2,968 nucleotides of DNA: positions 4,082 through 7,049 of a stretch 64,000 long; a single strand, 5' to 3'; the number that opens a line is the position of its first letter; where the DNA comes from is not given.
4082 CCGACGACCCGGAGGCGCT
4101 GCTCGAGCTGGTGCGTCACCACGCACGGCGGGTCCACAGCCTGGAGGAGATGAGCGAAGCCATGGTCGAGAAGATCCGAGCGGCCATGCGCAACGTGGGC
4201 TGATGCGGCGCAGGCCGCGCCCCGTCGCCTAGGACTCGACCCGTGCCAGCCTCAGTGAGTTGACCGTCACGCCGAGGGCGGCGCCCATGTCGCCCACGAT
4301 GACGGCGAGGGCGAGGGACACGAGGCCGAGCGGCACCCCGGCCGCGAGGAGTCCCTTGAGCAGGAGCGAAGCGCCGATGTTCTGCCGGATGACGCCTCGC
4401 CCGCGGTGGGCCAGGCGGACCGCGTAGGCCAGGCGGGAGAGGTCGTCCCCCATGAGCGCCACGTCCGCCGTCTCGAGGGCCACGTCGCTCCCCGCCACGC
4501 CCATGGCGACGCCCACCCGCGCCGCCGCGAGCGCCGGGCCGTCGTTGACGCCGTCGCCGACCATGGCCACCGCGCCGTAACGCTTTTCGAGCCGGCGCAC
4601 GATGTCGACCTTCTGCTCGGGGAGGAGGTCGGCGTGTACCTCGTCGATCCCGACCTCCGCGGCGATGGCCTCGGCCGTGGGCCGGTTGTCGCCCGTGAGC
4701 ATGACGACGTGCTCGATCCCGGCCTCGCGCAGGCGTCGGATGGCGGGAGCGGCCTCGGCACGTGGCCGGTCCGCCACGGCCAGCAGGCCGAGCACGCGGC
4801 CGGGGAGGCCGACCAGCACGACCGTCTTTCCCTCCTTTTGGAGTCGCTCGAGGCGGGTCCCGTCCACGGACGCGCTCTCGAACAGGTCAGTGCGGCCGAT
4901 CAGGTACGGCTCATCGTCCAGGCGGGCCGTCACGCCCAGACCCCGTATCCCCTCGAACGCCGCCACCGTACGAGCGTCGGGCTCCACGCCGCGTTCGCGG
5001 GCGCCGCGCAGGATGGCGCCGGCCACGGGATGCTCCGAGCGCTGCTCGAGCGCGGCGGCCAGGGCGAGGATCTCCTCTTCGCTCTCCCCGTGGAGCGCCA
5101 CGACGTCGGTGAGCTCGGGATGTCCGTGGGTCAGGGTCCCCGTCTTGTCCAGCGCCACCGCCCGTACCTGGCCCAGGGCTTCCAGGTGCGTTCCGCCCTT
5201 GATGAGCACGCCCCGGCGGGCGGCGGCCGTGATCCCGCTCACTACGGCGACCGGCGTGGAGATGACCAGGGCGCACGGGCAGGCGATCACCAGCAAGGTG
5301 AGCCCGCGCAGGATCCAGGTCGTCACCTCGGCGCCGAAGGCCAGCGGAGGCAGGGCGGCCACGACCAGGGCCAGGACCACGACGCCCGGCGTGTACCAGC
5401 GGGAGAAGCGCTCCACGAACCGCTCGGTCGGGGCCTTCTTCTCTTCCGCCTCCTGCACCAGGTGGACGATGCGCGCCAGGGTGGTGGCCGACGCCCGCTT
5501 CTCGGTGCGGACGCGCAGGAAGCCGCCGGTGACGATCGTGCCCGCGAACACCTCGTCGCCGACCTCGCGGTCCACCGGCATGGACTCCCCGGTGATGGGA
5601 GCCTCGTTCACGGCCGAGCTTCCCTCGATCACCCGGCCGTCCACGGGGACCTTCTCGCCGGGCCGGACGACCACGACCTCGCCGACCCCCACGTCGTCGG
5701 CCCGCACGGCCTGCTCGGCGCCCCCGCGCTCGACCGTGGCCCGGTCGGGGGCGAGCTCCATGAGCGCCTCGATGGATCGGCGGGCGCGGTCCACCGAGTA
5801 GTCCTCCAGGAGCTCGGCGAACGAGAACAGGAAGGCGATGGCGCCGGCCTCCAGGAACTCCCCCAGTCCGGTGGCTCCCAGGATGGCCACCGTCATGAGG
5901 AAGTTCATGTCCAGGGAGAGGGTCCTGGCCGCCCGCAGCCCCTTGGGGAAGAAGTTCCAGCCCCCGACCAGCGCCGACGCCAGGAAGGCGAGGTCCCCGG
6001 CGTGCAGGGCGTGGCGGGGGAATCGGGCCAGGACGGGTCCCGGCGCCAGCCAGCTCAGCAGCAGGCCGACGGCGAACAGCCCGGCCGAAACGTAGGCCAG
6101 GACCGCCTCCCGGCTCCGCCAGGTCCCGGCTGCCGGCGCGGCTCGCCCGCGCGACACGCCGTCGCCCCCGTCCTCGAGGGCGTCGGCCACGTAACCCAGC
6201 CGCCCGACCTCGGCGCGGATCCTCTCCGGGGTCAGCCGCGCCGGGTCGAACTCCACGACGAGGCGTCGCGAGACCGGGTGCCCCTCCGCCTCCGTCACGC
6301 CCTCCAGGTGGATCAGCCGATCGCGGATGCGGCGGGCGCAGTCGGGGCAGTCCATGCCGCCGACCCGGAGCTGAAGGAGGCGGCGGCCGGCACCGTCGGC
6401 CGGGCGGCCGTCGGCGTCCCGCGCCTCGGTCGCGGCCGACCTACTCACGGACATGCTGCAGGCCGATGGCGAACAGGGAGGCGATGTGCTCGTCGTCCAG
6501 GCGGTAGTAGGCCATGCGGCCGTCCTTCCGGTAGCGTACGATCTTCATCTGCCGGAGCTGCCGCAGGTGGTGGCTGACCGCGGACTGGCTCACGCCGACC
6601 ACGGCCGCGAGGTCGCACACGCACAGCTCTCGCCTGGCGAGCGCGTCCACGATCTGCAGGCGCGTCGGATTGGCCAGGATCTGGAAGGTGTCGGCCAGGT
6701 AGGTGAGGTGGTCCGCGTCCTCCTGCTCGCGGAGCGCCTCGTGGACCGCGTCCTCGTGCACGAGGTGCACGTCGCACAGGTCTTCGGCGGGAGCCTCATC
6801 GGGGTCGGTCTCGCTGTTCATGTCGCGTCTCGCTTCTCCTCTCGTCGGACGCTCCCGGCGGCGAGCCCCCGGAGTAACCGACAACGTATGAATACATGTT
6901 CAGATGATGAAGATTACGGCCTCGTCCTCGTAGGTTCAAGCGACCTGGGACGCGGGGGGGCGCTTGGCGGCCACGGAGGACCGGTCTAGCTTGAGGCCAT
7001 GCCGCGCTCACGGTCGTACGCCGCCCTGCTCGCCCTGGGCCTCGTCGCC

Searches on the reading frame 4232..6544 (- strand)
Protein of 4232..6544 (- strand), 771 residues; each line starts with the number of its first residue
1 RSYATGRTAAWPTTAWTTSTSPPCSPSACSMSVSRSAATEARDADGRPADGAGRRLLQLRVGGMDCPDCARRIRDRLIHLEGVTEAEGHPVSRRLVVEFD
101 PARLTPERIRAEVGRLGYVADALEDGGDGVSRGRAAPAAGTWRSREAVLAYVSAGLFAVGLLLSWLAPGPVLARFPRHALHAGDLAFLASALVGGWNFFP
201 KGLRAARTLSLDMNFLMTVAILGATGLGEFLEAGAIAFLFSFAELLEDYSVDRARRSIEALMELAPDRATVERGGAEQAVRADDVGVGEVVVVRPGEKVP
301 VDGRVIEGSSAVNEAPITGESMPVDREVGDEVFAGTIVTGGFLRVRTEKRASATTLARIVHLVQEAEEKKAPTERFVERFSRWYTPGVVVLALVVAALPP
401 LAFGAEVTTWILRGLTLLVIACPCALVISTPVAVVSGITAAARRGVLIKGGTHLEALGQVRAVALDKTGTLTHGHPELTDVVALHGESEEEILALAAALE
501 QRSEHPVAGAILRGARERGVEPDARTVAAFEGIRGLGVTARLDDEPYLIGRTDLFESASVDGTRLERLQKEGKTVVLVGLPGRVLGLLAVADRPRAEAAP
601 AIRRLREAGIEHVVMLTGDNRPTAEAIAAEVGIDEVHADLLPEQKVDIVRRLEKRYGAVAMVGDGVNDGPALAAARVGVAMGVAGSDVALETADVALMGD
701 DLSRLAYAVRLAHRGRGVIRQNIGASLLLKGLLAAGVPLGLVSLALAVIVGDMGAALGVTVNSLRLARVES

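Call 23: search_protein_families(library=pfam, proteins=[window:4232-6544:-], max_evalue=0.0001)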
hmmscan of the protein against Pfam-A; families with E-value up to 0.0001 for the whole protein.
window:4232-6544:- (771 aa): 4 families
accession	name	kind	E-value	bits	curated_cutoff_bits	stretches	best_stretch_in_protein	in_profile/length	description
PF00122.25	E1-E2_ATPase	-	3.2e-56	190.2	28.1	1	263-444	1-181/181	E1-E2 ATPase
PF00702.32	Hydrolase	-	7.9e-38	131.2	26.4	1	460-675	1-190/191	haloacid dehalogenase-like hydrolase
PF00403.32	HMA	-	6.3e-11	42.9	24.8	1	59-118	2-61/62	Heavy-metal-associated domain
PF12710.13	HAD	-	4.1e-05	24.5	27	1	594-672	88-188/189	haloacid dehalogenase-like hydrolase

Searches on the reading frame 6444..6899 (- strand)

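Call 23: search_protein_families(library=pfam, proteins=[window:6444-6899:-], max_evalue=0.0001)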
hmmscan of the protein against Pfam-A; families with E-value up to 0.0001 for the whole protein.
window:6444-6899:- (152 aa): 3 families
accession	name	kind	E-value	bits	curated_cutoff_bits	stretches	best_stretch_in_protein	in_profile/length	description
PF01022.26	HTH_5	-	4.2e-20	71.8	22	1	77-123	1-47/47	Bacterial regulatory protein, arsR family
PF12840.13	HTH_20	-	2.2e-09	37.6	27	1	75-123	1-50/51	Helix-turn-helix domain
PF24038.1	DUF7347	-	1.1e-05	26.1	27.6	1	69-126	2-62/77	Domain of unknown function (DUF7347)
